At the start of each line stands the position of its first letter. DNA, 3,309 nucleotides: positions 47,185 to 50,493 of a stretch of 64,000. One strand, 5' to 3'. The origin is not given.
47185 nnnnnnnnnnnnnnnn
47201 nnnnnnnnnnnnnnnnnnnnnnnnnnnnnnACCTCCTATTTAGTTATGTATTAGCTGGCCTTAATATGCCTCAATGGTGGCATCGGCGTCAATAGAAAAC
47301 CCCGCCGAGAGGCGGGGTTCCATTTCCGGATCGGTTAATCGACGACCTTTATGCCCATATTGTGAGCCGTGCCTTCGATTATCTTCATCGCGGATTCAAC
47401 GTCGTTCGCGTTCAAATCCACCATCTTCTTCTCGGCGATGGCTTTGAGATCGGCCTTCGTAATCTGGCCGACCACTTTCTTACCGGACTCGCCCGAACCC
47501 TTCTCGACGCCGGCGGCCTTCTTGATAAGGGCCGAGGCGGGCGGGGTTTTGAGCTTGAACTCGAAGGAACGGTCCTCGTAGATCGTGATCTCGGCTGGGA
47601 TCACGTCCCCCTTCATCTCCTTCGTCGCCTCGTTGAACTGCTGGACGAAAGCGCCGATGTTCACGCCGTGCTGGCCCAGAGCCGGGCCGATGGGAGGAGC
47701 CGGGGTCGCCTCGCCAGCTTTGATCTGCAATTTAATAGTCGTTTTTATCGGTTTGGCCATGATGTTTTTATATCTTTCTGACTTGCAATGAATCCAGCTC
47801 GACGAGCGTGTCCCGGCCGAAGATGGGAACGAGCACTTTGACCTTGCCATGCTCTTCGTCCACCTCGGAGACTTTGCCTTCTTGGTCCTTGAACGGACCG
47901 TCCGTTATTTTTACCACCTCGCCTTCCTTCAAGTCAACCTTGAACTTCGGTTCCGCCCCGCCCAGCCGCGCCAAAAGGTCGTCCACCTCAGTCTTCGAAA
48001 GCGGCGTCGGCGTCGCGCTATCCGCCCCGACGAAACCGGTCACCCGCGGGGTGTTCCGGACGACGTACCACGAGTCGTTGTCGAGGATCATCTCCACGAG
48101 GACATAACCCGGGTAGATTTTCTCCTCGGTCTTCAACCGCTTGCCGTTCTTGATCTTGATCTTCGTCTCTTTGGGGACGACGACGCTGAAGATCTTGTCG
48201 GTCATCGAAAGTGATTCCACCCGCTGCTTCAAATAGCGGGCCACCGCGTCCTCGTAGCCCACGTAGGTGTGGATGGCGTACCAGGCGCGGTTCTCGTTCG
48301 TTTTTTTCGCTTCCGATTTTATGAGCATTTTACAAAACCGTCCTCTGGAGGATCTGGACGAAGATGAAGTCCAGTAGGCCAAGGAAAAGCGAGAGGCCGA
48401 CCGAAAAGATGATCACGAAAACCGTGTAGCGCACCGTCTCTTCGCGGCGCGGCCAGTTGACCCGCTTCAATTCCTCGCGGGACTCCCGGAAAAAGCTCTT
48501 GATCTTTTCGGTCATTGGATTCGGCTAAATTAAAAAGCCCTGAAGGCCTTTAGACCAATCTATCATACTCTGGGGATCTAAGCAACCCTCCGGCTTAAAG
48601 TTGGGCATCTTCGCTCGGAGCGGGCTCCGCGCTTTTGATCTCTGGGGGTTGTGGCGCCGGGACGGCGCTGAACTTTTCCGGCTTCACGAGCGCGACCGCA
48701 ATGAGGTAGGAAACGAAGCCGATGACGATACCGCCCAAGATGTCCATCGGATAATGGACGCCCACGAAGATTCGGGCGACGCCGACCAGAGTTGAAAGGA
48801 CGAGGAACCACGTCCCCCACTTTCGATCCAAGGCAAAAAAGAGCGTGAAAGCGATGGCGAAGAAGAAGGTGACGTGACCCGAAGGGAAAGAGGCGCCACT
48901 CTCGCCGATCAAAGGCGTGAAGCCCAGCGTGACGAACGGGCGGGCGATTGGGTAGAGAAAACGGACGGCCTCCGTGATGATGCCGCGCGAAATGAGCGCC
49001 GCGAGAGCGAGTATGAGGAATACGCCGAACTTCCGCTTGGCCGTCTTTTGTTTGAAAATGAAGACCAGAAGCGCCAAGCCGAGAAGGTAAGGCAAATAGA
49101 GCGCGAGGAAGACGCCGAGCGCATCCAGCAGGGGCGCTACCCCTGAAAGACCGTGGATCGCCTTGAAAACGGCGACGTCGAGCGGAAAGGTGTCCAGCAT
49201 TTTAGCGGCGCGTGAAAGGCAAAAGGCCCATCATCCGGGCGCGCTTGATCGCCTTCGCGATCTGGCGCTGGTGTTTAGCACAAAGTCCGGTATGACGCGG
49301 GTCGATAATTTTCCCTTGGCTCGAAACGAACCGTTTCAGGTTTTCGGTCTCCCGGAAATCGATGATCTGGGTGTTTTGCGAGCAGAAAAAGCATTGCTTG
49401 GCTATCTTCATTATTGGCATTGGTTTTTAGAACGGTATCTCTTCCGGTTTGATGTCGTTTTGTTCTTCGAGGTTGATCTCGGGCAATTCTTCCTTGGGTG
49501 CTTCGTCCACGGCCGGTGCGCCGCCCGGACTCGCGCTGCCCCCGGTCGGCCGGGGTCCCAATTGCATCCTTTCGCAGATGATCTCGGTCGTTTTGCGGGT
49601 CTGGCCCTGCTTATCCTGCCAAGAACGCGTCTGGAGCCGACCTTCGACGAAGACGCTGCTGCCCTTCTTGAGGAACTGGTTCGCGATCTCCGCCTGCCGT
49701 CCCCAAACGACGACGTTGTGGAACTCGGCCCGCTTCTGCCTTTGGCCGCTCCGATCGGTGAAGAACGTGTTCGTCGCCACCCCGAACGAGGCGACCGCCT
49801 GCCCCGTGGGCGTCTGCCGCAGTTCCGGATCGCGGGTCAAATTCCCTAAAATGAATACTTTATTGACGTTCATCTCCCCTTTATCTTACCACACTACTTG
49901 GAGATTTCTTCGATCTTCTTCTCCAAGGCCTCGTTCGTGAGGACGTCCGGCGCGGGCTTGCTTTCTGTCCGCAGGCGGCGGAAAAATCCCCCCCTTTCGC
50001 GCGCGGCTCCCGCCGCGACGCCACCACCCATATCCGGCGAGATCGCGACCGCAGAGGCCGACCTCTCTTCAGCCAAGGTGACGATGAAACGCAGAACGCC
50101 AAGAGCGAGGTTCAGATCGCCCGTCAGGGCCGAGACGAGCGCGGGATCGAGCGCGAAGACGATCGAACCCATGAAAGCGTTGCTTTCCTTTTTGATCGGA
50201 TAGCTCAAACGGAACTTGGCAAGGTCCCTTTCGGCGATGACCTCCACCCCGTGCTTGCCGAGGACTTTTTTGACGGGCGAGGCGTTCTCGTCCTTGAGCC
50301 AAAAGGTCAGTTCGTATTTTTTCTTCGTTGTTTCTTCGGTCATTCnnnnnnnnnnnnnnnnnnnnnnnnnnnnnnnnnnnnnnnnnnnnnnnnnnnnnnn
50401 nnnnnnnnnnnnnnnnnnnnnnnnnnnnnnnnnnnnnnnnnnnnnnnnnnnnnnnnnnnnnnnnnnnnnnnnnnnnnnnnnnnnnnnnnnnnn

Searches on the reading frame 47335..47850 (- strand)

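Call 58: search_protein_families(library=pfam, proteins=[window:47335-47850:-], max_evalue=0.001)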
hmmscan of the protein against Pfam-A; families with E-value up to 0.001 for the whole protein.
window:47335-47850:- (171 aa): 2 families
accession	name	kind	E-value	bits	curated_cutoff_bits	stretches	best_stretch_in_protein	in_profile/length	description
PF03946.19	Ribosomal_L11_N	-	8e-29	99.6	32.9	1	39-96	1-58/58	Ribosomal protein L11, N-terminal domain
PF00298.24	Ribosomal_L11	-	3.7e-27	95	21.4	1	101-169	1-69/69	Ribosomal protein L11, RNA binding domain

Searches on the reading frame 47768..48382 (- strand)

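Call 58: search_protein_families(library=pfam, proteins=[window:47768-48382:-], max_evalue=0.001)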
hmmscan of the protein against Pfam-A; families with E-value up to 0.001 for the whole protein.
window:47768-48382:- (204 aa): 2 families
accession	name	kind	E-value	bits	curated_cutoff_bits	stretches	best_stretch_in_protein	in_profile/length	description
PF02357.24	NusG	-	5.4e-26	91.4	22.2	1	33-136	2-92/93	Transcription termination factor nusG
PF00467.35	KOW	-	2e-07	31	22.3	1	154-183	2-31/32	KOW motif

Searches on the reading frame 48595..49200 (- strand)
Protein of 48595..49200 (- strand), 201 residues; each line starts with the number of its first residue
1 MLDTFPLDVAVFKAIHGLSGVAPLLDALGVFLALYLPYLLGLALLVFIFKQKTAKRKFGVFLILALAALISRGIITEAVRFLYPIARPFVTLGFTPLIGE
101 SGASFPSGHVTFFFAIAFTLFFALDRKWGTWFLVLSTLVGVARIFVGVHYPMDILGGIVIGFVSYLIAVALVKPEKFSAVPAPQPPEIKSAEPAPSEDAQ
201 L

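Call 58: search_protein_families(library=pfam, proteins=[window:48595-49200:-], max_evalue=0.001)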
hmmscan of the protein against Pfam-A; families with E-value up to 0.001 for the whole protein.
window:48595-49200:- (201 aa): 3 families
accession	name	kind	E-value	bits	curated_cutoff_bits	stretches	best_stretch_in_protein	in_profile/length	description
PF01569.27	PAP2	-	6.3e-20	71.7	27.2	1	62-173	2-126/130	PAP2 superfamily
PF14378.12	PAP2_3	-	7.1e-07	29.7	27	1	37-166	42-189/190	PAP2 superfamily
PF14360.12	PAP2_C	-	0.0001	23.2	27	1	107-166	8-70/74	PAP2 superfamily C-terminal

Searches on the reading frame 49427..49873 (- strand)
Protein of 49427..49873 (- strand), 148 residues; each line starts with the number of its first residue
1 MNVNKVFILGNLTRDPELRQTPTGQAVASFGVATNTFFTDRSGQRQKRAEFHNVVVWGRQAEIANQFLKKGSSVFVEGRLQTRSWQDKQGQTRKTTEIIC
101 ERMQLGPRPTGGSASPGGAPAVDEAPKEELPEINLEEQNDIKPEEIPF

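Call 58: search_protein_families(library=pfam, proteins=[window:49427-49873:-], max_evalue=0.001)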
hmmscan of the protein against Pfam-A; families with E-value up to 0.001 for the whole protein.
window:49427-49873:- (148 aa): 2 families
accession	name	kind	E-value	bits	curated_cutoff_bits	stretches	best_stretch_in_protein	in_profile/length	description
PF00436.31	SSB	-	1.1e-39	135.2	26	1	3-105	1-103/104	Single-strand binding protein family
PF22657.2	SSB_1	-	0.00022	21.8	27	1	4-88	1-83/91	Another single-strand binding protein family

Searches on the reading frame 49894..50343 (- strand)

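Call 58: search_protein_families(library=pfam, proteins=[window:49894-50343:-], max_evalue=0.001)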
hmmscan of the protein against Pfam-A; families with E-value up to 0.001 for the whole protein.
window:49894-50343:- (149 aa): 1 family
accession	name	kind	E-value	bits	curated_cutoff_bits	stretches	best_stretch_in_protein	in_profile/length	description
PF01250.22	Ribosomal_S6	-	3.5e-08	34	27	1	21-88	21-88/90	Ribosomal protein S6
